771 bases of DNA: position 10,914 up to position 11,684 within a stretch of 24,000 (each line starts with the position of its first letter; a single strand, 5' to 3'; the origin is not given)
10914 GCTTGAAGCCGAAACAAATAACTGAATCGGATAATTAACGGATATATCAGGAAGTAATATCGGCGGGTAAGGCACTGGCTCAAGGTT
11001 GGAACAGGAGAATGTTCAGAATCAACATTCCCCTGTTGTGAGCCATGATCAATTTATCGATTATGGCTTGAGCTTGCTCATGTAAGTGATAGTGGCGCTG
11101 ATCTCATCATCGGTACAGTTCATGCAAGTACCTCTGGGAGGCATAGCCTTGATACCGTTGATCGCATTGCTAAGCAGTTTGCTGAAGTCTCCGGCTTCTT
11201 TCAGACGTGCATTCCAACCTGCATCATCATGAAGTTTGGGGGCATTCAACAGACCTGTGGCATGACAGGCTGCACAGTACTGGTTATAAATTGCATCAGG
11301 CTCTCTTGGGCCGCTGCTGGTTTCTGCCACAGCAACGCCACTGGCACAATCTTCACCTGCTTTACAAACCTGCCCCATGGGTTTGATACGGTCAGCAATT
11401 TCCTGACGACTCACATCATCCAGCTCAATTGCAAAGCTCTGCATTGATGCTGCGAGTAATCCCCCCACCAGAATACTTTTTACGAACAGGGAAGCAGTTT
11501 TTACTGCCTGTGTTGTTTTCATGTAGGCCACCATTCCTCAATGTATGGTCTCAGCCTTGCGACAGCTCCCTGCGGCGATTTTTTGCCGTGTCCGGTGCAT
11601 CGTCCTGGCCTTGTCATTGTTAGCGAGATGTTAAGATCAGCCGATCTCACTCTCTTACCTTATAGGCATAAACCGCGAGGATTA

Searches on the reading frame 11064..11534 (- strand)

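Call 54: search_protein_families(library=pfam, proteins=[window:11064-11534:-], max_evalue=0.001)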
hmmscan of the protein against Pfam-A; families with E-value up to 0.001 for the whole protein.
window:11064-11534:- (157 aa): 2 families
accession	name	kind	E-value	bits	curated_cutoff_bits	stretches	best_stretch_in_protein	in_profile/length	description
PF13442.11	Cytochrome_CBB3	-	5.1e-15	56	27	1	77-152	4-68/68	Cytochrome C oxidase, cbb3-type, subunit III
PF00034.26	Cytochrom_C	-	7.6e-05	24.4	21.3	1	81-156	6-90/90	Cytochrome c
